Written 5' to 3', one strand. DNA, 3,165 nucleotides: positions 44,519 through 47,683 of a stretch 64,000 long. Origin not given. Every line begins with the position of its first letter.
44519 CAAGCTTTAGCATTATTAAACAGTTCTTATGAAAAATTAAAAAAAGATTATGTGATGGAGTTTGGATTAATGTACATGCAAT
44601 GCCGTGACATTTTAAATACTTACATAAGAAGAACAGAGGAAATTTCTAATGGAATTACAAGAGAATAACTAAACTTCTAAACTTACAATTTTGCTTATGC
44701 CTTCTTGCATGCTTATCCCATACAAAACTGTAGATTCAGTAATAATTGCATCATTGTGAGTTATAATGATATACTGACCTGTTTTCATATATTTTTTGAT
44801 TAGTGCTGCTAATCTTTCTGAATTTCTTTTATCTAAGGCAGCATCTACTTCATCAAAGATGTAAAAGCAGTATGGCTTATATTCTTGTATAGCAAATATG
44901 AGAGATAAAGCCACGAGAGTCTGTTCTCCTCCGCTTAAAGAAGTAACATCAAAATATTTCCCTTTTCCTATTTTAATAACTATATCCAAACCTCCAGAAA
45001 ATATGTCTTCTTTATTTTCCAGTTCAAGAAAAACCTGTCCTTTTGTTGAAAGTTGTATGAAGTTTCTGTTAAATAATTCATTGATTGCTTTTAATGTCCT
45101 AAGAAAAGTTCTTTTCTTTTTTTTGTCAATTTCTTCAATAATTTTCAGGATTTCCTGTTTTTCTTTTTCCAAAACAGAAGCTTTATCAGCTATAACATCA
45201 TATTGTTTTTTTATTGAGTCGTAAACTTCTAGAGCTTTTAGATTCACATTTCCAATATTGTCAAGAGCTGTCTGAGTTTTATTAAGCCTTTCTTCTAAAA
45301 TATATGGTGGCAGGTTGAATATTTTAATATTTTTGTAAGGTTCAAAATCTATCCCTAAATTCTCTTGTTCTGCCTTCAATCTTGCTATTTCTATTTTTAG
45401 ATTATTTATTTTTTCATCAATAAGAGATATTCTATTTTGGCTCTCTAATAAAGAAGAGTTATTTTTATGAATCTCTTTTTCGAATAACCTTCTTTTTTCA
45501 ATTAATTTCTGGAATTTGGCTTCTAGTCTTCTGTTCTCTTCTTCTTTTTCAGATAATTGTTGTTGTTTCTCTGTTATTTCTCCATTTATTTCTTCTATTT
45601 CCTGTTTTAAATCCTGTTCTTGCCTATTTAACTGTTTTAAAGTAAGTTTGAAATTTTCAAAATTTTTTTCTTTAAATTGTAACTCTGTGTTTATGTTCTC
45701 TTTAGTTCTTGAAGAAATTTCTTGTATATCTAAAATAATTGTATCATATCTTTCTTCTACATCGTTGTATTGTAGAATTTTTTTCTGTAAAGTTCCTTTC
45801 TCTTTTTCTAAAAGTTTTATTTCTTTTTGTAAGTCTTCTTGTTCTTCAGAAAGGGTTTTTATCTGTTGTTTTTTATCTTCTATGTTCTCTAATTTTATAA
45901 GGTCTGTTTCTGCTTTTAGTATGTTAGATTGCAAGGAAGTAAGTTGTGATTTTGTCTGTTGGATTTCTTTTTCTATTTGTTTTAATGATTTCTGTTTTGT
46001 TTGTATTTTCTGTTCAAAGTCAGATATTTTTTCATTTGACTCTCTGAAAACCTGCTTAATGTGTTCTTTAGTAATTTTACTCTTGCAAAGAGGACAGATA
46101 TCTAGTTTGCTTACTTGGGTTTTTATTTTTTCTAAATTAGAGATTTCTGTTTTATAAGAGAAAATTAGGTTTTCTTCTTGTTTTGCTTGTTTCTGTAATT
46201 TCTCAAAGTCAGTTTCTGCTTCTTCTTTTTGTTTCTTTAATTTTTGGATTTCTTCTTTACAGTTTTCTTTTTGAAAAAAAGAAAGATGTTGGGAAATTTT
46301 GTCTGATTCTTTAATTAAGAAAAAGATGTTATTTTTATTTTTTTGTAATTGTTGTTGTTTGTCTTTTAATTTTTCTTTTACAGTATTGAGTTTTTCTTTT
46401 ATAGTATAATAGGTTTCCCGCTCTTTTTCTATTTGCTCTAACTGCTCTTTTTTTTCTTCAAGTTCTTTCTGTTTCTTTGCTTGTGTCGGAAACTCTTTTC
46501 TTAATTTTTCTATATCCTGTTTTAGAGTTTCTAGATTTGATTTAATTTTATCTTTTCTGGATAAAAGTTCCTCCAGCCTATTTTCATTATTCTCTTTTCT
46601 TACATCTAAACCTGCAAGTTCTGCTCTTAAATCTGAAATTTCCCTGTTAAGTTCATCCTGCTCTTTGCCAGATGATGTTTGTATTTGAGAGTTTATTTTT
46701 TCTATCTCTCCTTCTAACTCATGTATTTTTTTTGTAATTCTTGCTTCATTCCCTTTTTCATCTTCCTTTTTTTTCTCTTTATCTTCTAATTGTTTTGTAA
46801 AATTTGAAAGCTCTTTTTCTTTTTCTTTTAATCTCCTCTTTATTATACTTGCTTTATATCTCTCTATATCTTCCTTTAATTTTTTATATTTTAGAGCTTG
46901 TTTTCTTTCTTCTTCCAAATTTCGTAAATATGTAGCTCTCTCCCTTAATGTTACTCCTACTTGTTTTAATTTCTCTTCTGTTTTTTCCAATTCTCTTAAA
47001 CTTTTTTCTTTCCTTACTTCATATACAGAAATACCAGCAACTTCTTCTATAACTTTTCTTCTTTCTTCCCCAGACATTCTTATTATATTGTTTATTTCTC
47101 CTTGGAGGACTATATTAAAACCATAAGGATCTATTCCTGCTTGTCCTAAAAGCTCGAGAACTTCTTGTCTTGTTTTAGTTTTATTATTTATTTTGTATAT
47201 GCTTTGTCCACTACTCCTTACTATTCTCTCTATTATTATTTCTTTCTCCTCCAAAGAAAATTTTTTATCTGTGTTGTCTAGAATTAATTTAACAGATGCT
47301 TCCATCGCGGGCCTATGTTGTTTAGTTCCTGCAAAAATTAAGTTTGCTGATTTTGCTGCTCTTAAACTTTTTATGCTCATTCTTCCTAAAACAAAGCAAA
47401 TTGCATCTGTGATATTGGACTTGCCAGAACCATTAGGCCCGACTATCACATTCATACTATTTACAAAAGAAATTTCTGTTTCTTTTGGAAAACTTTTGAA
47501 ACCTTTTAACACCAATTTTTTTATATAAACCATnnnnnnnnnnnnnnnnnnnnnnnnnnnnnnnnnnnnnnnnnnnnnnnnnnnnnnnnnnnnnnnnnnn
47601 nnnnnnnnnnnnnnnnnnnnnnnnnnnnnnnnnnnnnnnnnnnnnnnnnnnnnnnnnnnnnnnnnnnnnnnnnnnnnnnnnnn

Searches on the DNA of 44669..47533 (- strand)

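Call 46: search_rna_families(sources=[L001, L003, L004, L034, L031, L005, L008, L009], threshold=gathering)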
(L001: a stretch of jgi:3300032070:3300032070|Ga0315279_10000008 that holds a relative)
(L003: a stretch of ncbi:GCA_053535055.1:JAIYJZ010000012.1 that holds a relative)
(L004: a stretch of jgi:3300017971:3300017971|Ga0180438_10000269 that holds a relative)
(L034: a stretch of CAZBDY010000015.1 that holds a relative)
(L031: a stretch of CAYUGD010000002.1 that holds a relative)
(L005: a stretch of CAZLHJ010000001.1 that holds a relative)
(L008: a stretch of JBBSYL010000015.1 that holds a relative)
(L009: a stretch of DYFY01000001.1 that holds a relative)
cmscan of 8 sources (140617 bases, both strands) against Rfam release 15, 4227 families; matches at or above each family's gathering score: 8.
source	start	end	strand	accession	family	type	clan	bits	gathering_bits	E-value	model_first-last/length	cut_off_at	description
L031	4924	5004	-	RF00005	tRNA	Gene; tRNA;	CL00001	64.1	29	2.9e-11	1-71/71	no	tRNA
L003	6803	6883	-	RF00005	tRNA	Gene; tRNA;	CL00001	60.8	29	2.3e-10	1-71/71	no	tRNA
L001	7364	7445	-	RF00005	tRNA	Gene; tRNA;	CL00001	59.7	29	4.8e-10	1-71/71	no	tRNA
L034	2544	2624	-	RF00005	tRNA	Gene; tRNA;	CL00001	55.5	29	6.9e-09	1-71/71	no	tRNA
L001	6215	6285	-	RF00005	tRNA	Gene; tRNA;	CL00001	52.2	29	5.5e-08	1-71/71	no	tRNA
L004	2632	2776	-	RF00005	tRNA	Gene; tRNA;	CL00001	50.6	29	1.5e-07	1-71/71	no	tRNA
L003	6603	6747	-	RF00005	tRNA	Gene; tRNA;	CL00001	47.9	29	8.3e-07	1-71/71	no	tRNA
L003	8883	8984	+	RF00005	tRNA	Gene; tRNA;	CL00001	45.1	29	4.8e-06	1-71/71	no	tRNA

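Call 47: search_rna_families(sources=[L068, L090, L071, L092, L104, L093, L088, L083, L077, L061, L106, L099, L094, L010, L014, L018, L019], threshold=gathering)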
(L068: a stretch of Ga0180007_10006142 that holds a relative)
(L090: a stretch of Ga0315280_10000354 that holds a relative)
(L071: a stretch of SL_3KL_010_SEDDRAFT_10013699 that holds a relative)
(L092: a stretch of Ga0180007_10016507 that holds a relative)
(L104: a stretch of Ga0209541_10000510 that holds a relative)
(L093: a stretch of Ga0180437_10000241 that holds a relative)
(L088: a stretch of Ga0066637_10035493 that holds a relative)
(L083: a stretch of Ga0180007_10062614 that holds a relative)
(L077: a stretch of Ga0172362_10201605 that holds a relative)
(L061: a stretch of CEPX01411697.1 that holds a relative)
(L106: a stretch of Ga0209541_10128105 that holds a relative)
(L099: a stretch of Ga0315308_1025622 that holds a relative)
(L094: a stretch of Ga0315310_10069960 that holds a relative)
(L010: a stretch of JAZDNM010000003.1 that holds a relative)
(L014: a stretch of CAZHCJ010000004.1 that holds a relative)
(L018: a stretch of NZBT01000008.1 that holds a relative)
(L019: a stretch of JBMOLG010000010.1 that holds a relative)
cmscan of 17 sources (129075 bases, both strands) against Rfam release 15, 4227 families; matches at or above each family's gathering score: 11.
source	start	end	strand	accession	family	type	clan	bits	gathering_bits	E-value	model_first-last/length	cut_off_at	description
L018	11368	11450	+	RF00005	tRNA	Gene; tRNA;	CL00001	68.5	29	1.6e-12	1-71/71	no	tRNA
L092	6032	6112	+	RF00005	tRNA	Gene; tRNA;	CL00001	63.5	29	3.8e-11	1-71/71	no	tRNA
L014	3093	3167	-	RF00005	tRNA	Gene; tRNA;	CL00001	55.8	29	5.1e-09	1-71/71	no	tRNA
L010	4079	4154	+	RF00005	tRNA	Gene; tRNA;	CL00001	55.2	29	7.3e-09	1-71/71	no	tRNA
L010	3961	4033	+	RF00005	tRNA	Gene; tRNA;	CL00001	55.2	29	7.5e-09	1-71/71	no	tRNA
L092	5902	5977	+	RF00005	tRNA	Gene; tRNA;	CL00001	51.8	29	6.4e-08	1-71/71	no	tRNA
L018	11007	11081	+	RF00005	tRNA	Gene; tRNA;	CL00001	51.4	29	8.1e-08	1-71/71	no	tRNA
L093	719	863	-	RF00005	tRNA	Gene; tRNA;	CL00001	50.6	29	1.4e-07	1-71/71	no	tRNA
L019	13985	14055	+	RF00005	tRNA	Gene; tRNA;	CL00001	49.8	29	2.3e-07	1-71/71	no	tRNA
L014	2897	3044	-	RF00005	tRNA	Gene; tRNA;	CL00001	48.5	29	5.1e-07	1-71/71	no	tRNA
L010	3171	3351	+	RF00005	tRNA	Gene; tRNA;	CL00001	39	29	0.00022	1-71/71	no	tRNA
